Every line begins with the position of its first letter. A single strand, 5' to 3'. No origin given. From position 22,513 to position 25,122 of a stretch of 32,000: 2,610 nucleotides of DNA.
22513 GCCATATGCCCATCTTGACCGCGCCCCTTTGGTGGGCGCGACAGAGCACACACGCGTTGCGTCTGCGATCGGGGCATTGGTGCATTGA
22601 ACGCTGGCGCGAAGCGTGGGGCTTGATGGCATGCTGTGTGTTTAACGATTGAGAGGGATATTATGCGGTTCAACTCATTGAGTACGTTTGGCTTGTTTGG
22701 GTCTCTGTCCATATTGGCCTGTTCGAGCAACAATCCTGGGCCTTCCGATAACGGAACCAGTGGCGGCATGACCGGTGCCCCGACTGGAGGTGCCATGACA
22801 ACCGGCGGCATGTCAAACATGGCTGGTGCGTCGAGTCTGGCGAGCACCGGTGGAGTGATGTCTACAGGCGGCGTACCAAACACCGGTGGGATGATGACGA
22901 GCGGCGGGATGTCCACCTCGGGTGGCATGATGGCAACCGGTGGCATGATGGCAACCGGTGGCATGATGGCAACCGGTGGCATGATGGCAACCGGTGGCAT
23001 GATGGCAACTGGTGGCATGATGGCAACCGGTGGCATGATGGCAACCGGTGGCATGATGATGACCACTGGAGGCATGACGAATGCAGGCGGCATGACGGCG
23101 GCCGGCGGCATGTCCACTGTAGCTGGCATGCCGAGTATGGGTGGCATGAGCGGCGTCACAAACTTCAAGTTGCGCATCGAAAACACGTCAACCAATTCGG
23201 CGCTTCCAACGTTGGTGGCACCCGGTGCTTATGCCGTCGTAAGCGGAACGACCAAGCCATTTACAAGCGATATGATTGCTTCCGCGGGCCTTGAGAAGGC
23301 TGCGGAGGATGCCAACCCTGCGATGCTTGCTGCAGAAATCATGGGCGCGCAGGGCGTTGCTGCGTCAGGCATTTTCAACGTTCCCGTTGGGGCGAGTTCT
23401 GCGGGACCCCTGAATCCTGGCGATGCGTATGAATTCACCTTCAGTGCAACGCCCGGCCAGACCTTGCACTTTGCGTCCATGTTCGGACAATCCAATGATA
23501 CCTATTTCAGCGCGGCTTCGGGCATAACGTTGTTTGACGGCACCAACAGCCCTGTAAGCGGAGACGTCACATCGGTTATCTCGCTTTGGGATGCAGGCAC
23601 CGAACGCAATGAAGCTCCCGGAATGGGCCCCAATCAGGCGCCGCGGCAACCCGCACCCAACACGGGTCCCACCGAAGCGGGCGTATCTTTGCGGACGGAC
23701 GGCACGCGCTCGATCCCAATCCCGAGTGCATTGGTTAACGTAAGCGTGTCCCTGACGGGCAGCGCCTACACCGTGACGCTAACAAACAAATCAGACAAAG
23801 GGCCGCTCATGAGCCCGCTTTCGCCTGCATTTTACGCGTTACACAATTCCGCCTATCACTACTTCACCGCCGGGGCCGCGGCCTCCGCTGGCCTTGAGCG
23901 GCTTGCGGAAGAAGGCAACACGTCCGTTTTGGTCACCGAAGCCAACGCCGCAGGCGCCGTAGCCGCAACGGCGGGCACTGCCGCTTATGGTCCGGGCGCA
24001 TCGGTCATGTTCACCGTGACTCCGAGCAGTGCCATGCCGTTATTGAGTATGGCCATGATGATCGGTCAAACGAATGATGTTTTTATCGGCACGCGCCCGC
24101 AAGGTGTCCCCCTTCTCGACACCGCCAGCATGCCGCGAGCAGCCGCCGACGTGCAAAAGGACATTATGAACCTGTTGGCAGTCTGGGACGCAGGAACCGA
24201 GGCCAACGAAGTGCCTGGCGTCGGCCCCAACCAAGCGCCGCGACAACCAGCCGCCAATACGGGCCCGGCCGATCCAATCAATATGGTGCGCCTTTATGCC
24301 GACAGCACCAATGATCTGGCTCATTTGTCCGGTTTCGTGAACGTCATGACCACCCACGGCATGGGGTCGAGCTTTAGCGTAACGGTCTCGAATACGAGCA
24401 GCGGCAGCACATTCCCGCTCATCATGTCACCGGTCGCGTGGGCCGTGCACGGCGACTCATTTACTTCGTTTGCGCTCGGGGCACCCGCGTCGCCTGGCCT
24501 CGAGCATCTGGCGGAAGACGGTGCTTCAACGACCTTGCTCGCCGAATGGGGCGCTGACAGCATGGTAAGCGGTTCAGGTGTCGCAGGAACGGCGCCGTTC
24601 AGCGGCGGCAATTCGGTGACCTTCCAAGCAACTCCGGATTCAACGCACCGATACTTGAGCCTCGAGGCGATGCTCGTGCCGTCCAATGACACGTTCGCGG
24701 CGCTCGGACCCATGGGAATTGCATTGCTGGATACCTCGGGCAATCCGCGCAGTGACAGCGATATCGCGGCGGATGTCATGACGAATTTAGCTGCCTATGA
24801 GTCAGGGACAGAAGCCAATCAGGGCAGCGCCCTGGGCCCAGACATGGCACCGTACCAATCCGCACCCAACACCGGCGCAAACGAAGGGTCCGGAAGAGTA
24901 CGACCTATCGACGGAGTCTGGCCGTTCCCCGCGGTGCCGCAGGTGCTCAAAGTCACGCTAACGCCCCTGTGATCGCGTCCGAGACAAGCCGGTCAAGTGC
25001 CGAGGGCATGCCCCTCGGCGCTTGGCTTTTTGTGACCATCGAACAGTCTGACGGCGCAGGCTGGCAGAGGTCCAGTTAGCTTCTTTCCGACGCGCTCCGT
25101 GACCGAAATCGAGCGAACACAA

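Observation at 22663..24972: Lipoprotein combining an extreme Met/Gly-rich tract with three tandem spondin_N-like domains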

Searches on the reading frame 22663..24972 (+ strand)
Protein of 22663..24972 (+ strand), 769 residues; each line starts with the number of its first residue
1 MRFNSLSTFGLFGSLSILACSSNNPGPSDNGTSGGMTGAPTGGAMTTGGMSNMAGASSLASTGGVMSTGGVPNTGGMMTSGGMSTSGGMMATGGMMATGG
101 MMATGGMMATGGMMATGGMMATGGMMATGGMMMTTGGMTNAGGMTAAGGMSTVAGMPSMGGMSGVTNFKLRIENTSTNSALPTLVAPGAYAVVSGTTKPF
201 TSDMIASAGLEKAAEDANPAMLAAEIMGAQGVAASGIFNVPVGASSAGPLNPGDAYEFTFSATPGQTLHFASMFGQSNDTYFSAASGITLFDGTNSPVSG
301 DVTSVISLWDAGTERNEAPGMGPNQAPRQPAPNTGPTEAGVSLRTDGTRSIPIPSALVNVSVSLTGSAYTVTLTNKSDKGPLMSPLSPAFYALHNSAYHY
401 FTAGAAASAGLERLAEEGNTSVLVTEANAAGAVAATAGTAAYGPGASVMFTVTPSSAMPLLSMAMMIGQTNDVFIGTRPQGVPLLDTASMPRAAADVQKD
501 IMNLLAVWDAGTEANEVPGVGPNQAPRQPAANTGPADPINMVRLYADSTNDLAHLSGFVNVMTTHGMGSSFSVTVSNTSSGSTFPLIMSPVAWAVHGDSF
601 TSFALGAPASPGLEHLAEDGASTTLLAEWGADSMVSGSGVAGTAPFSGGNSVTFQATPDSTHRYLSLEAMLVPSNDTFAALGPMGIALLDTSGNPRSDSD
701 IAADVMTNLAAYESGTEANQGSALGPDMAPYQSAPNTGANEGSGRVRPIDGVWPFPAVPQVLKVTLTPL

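Call 4: search_protein_families(library=pfam, proteins=[window:22663-24972:+], max_evalue=1)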
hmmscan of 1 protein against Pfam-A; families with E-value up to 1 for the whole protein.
window:22663-24972:+ (769 aa): 1 family
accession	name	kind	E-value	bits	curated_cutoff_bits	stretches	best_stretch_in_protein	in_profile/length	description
PF06468.19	Spond_N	-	2.1e-16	61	24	2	387-514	28-152/194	Spondin_N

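Call 5: search_protein_families(library=ncbifam, proteins=[window:22663-24972:+], max_evalue=1)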
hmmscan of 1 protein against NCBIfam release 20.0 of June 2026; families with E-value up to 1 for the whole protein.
window:22663-24972:+ (769 aa): 1 family
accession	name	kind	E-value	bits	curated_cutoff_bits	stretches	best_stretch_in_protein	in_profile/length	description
NF038123.1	NF038123_dom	domain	1.2e-97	326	40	3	569-765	1-206/206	spondin domain-containing protein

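Call 9: find_homologous_proteins(query=window:22663-24969:+, max_evalue=0.00001)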
Query window:22663-24969:+ (769 aa): 172 proteins with E <= 0.00001 among 8000 candidates; the best 120 are listed.
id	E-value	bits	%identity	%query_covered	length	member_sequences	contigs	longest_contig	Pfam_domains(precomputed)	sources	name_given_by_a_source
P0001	0.0e+0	1315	88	79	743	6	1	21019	PF06468.20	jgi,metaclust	metaclust:\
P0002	0.0e+0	1246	89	82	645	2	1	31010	PF06468.20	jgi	jgi:hypothetical protein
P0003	0.0e+0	1223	84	91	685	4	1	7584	PF06468.20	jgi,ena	-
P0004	0.0e+0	1212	76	100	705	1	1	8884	PF06468.20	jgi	jgi:hypothetical protein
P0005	0.0e+0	1155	81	81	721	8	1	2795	PF06468.20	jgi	jgi:hypothetical protein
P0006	0.0e+0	1121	85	79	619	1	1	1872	PF06468.20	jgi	jgi:hypothetical protein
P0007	0.0e+0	1067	67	100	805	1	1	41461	PF06468.20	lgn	-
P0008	0.0e+0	1040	70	83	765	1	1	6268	PF06468.20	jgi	jgi:hypothetical protein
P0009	2.0e-287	974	93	63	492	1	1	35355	PF06468.20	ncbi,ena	-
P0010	6.5e-254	863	63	85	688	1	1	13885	PF06468.20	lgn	-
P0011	2.8e-247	841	75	67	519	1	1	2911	PF06468.20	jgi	jgi:hypothetical protein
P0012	6.6e-243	826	63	78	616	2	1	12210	PF06468.20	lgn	-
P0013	1.9e-231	788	59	84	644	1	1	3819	PF06468.20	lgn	-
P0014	1.4e-219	749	67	67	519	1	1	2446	PF06468.20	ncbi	ncbi:MAG TPA: spondin domain-containing protein, partial [Polyangiaceae bacterium]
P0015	1.3e-207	710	54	83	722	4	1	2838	PF06468.20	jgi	jgi:hypothetical protein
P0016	1.6e-199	683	56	81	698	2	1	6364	PF06468.20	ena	-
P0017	5.8e-182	625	51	78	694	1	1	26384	PF06468.20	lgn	-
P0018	1.5e-181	623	52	78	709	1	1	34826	PF06468.20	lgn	-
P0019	2.9e-181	623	53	79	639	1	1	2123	PF06468.20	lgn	-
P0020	2.0e-178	613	51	84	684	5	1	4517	PF06468.20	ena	-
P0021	1.1e-174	601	54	78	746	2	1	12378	PF06468.20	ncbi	-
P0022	3.0e-171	589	52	78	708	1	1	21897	PF06468.20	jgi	jgi:hypothetical protein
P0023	3.9e-170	586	49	78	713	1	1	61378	PF06468.20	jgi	jgi:Spondin_N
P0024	4.9e-170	585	51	78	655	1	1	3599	PF06468.20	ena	-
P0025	1.1e-169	584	52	78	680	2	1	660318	PF06468.20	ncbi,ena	-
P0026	5.0e-165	569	50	78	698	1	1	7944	PF06468.20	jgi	jgi:hypothetical protein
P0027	4.1e-164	566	50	79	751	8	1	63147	PF06468.20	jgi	jgi:hypothetical protein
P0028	1.1e-163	564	50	78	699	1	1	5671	PF06468.20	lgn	-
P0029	6.6e-163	562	50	78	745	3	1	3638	PF06468.20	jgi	jgi:hypothetical protein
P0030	6.3e-162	559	49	79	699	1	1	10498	PF06468.20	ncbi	-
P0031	1.0e-160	555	49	78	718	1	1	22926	PF06468.20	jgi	-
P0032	7.1e-160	552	48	78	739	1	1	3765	PF23657.2,PF06468.20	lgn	-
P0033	6.8e-158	545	51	79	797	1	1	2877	PF06468.20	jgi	jgi:hypothetical protein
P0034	6.4e-157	542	47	79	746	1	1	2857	PF06468.20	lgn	-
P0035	1.1e-156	541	49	78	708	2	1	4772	PF06468.20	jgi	-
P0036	2.2e-156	540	46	83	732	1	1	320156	PF23657.2,PF06468.20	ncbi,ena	-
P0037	4.2e-155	536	48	78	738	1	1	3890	PF06468.20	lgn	-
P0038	2.6e-154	533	48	79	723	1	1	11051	PF06468.20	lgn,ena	-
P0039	3.3e-154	533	47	78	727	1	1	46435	PF06468.20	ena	-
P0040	5.1e-154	533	49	78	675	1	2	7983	PF06468.20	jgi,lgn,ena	-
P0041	3.8e-153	530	48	82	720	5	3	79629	PF06468.20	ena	-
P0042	6.5e-153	529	48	79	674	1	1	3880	PF06468.20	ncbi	-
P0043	5.5e-152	526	47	74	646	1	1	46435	PF06468.20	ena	-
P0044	5.7e-152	526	44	85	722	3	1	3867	PF06468.20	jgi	jgi:hypothetical protein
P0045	5.8e-152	526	49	78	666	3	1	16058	PF06468.20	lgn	-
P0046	2.0e-151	524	47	79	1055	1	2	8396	PF10282.16,PF06468.20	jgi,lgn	jgi:6-phosphogluconolactonase (cycloisomerase 2 family)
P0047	2.0e-151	524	49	78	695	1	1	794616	PF06468.20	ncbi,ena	-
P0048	3.1e-150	520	48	78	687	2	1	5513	PF06468.20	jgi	jgi:hypothetical protein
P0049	5.9e-150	519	48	79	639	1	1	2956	PF06468.20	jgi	jgi:hypothetical protein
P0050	2.6e-149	517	48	78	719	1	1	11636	PF06468.20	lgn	-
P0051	4.3e-149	516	46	78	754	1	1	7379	PF06468.20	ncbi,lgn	-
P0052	1.3e-148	515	46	80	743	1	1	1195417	PF06468.20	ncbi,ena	-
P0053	3.1e-147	510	48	78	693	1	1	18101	PF06468.20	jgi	-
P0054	4.2e-147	510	48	79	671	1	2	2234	PF06468.20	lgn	-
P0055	8.3e-147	509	48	78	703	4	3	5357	PF06468.20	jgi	jgi:hypothetical protein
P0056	1.1e-146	508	47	79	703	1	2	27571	PF06468.20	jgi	jgi:hypothetical protein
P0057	1.4e-146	508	48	78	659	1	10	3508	PF06468.20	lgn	-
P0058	3.0e-146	507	47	78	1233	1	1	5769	PF10282.16,PF06468.20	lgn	-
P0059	9.8e-146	505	46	79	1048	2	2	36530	PF10282.16,PF06468.20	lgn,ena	-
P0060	3.1e-145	503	48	77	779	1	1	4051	PF06468.20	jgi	jgi:hypothetical protein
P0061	4.8e-145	503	47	73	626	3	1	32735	PF06468.20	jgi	jgi:hypothetical protein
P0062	5.7e-145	503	46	78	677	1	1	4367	PF06468.20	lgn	-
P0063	7.9e-145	502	45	79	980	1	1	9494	PF07452.18,PF06468.20,PF02018.24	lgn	-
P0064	1.2e-144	502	46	79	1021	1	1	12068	PF06468.20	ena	-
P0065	1.4e-143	498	46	78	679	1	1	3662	PF06468.20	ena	-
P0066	5.7e-143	496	46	78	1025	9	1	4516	PF10282.16,PF06468.20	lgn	-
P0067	9.1e-142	492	46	78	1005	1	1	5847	PF06468.20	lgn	-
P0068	1.1e-141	492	45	78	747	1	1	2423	PF06468.20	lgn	-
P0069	2.6e-141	490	45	78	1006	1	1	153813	PF06468.20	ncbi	ncbi:MAG: spondin domain-containing protein [Caldilineaceae bacterium]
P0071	1.5e-138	481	45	80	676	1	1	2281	PF06468.20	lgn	-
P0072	1.4e-137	478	47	79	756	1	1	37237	PF06468.20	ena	-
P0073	1.4e-137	478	44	79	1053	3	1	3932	PF10282.16,PF06468.20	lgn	-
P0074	1.8e-137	478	43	79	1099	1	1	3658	PF07452.18,PF06468.20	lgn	-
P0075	3.4e-137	477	50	65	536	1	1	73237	PF06468.20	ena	-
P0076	1.2e-136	475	45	78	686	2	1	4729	PF06468.20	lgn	-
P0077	2.7e-136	474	44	79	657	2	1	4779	PF06468.20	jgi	jgi:hypothetical protein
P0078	6.3e-135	469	45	79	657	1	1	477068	PF06468.20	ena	-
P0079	1.3e-132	462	44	78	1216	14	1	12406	PF10282.16,PF06468.20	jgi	jgi:6-phosphogluconolactonase (cycloisomerase 2 family)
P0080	1.6e-132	461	44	78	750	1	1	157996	PF06468.20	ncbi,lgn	-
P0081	2.1e-132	461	45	77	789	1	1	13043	PF07452.18,PF06468.20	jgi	-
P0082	4.1e-132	460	43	79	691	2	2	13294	PF06468.20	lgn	-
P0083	5.9e-132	460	45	78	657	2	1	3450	PF06468.20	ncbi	-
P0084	6.0e-132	460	45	79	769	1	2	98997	PF06468.20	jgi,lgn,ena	-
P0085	6.4e-132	459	44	78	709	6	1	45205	PF06468.20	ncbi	ncbi:MAG: spondin domain-containing protein [Polyangiales bacterium]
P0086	1.4e-130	455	44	78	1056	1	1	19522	PF27112.1,PF10282.16,PF06468.20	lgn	-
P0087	3.4e-130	454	43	78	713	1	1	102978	PF06468.20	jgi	jgi:hypothetical protein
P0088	8.4e-130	452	44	78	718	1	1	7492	PF06468.20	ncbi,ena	-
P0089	7.0e-129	449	46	78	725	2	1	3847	PF06468.20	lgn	-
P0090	2.3e-127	444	44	78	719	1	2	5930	PF06468.20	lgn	-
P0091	6.3e-126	440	45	79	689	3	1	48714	PF06468.20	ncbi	ncbi:MAG: spondin domain-containing protein [Myxococcota bacterium]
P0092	2.0e-125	438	42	78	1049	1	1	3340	PF10282.16,PF06468.20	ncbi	-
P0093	2.5e-125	438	45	79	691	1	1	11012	PF06468.20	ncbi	ncbi:MAG: spondin domain-containing protein [Myxococcota bacterium]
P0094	1.1e-124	436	44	78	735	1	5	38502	PF06468.20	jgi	jgi:hypothetical protein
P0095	4.4e-124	434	42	79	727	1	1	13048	PF06468.20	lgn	-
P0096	8.8e-124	433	50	60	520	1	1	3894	PF06468.20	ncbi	ncbi:MAG: spondin domain-containing protein, partial [Ardenticatenaceae bacterium]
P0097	2.0e-122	428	44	78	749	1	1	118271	PF06468.20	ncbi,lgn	ncbi:MAG: spondin domain-containing protein [Bradymonadia bacterium]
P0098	1.5e-121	425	45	79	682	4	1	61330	PF06468.20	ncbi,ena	-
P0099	1.7e-121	425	43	79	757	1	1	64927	PF06468.20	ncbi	ncbi:MAG: spondin domain-containing protein [Myxococcota bacterium]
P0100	1.5e-118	415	44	78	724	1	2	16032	PF06468.20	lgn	-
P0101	6.1e-116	407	41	78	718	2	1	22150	PF06468.20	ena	-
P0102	1.4e-111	392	42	78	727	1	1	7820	PF06468.20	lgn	-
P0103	2.5e-109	385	42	78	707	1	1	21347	PF06468.20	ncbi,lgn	-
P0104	1.5e-108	382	48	54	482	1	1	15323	PF06468.20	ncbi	ncbi:MAG: spondin domain-containing protein, partial [Ardenticatenaceae bacterium]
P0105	5.4e-108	380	41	78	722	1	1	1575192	PF06468.20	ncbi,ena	-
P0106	7.8e-108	380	39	78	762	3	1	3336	PF06468.20,PF01483.28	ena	-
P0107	1.6e-104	369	40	79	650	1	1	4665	PF06468.20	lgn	-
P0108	9.1e-100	353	39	79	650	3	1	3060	PF06468.20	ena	-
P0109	4.6e-99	351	38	79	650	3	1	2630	PF06468.20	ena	-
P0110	5.6e-93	331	44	26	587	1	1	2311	PF06468.20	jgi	jgi:hypothetical protein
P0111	6.2e-93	331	46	24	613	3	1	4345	PF06468.20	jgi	jgi:hypothetical protein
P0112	1.3e-92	330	38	78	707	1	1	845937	PF06468.20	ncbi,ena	-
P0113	1.9e-92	329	45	55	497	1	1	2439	PF06468.20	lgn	-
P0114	8.6e-92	327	40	26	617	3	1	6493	PF06468.20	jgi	jgi:hypothetical protein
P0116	1.6e-89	319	32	30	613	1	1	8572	PF06468.20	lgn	-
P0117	1.9e-88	316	36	24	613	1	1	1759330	PF06468.20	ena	-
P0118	3.6e-87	312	44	24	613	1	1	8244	PF06468.20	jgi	jgi:hypothetical protein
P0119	1.3e-86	310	43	24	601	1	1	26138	PF06468.20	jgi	jgi:hypothetical protein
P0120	1.9e-86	309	43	24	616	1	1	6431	PF06468.20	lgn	-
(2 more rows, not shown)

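Call 21: find_encoding_contigs(protein=P0007, flank=8000, max_places=2)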
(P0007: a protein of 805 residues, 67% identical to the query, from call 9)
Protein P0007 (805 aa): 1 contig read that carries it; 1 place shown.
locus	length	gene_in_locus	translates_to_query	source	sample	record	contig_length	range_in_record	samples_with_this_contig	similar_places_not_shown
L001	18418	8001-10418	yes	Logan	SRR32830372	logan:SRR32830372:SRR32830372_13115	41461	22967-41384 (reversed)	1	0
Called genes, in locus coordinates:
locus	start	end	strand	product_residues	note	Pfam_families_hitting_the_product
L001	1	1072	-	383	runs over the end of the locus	?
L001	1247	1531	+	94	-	-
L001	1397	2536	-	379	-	-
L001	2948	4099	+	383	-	PF00092:VWA (weak)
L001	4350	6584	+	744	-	PF00989:PAS (faint), PF13426:PAS_9 (faint), PF08448:PAS_4, PF13188:PAS_8 (weak), PF08447:PAS_3 (weak), PF00512:HisKA, PF02518:HATPase_c, PF00072:Response_reg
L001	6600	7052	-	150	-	PF01124:MAPEG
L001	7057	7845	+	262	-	PF12833:HTH_18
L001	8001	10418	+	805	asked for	PF06468:Spond_N (weak)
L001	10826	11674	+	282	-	PF18911:PKD_4 (weak), PF22352:K319L-like_PKD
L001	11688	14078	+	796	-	PF08310:LGFP (faint)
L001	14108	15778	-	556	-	PF10503:Esterase_PHB, PF00326:Peptidase_S9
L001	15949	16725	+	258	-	-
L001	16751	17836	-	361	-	PF06841:Phage_T4_gp19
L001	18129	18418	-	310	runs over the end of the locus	-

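Call 22: find_encoding_contigs(protein=P0001, flank=8000, max_places=2)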
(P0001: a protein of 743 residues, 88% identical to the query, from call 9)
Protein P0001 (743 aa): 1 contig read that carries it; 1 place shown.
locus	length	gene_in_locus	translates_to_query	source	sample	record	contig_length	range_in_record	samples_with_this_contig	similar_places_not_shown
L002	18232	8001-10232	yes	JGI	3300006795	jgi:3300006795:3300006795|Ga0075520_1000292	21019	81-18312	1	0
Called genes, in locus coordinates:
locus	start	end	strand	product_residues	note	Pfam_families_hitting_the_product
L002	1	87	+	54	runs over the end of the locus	?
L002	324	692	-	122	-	-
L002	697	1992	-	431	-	PF00285:Citrate_synt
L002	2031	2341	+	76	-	-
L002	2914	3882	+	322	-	-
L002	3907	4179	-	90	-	-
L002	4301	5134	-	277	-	PF02630:SCO1-SenC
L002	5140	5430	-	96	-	-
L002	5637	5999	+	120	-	-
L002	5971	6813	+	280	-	PF03476:MOSC_N, PF03473:MOSC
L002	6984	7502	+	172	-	PF02566:OsmC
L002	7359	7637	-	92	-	-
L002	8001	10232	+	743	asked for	PF06468:Spond_N (weak)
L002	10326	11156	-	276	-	-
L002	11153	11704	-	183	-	PF04542:Sigma70_r2, PF08281:Sigma70_r4_2, PF04545:Sigma70_r4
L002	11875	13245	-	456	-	PF05227:CHASE3, PF01590:GAF, PF13185:GAF_2, PF13492:GAF_3 (weak)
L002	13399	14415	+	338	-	PF09924:LPG_synthase_C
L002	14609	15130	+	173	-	-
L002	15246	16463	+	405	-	PF13091:PLDc_2, PF00614:PLDc, PF13091:PLDc_2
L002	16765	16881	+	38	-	-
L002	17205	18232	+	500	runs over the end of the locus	PF04972:BON, PF21937:Yop-YscD_ppl_2nd (faint), PF04972:BON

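Call 23: find_encoding_contigs(protein=P0023, flank=8000, max_places=2)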
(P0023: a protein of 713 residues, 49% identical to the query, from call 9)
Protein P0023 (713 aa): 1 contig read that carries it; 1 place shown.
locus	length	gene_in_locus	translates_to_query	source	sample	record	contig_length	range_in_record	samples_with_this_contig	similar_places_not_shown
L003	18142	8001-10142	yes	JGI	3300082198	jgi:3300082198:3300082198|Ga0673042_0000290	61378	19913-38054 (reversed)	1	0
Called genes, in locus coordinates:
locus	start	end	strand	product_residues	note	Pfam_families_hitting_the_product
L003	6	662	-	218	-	-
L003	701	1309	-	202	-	PF01464:SLT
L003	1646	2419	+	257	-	-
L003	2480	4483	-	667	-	PF02784:Orn_Arg_deC_N, PF17810:Arg_decarb_HB, PF17944:Arg_decarbox_C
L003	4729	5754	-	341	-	PF02517:Rce1-like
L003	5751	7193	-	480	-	PF00749:tRNA-synt_1c, PF19269:Anticodon_2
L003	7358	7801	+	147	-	-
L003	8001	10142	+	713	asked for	PF06468:Spond_N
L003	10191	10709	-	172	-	PF10698:DUF2505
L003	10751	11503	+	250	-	PF03379:CcmB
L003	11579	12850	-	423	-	PF13510:Fer2_4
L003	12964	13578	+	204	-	-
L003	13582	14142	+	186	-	PF01467:CTP_transf_like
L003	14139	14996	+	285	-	PF10727:Rossmann-like (weak), PF10728:DUF2520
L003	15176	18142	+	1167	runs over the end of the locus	PF00004:AAA (faint), PF00158:Sigma54_activat, PF07724:AAA_2 (weak), PF14532:Sigma54_activ_2, PF25601:AAA_lid_14, PF02954:HTH_8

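Call 24: find_encoding_contigs(protein=P0002, flank=8000, max_places=2)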
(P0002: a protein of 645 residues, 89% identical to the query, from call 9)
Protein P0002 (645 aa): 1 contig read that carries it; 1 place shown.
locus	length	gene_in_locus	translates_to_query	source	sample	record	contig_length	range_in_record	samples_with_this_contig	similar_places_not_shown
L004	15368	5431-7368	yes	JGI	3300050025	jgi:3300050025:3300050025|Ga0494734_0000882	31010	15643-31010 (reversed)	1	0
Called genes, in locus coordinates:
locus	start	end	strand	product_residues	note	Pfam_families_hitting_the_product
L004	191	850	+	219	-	PF00756:Esterase, PF00326:Peptidase_S9 (weak)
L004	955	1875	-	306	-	-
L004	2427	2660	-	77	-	-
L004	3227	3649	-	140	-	-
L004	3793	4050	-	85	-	-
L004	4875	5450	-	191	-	-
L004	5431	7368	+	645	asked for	PF06468:Spond_N (weak)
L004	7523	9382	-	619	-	-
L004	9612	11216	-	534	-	PF01663:Phosphodiest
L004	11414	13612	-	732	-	PF13089:PP_kinase_N, PF02503:PP_kinase, PF17941:PP_kinase_C_1, PF13091:PLDc_2 (faint), PF13090:PP_kinase_C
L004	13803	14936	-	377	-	PF00150:Cellulase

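Call 25: find_encoding_contigs(protein=P0004, flank=8000, max_places=2)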
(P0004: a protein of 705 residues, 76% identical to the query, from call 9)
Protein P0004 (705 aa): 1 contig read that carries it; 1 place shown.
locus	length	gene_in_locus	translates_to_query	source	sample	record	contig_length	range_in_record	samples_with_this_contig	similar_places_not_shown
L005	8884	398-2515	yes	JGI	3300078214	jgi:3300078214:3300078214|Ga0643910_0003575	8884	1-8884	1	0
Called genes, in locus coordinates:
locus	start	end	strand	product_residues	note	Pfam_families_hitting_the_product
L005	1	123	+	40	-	?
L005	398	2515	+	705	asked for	PF06468:Spond_N (weak)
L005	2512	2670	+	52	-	-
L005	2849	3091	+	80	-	PF06965:Na_H_antiport_1 (weak)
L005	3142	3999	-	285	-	PF06532:NrsF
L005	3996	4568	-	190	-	PF04542:Sigma70_r2, PF08281:Sigma70_r4_2, PF04545:Sigma70_r4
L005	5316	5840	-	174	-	PF00691:OmpA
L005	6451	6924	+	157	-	PF02502:LacAB_rpiB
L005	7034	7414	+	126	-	PF28476:GlgP_C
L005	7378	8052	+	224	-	PF00702:Hydrolase, PF13419:HAD_2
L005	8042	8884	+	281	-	?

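Call 26: find_encoding_contigs(protein=P0008, flank=8000, max_places=2)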
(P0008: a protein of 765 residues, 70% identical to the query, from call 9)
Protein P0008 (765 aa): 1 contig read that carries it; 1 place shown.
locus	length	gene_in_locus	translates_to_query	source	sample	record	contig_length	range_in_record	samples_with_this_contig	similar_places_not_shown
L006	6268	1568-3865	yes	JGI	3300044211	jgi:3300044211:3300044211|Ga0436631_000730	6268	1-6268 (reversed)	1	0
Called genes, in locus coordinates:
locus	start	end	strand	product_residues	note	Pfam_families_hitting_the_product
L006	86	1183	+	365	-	-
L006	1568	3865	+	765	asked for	PF06468:Spond_N (faint)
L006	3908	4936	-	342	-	PF01384:PHO4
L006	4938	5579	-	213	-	PF01865:PhoU_div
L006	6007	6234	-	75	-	-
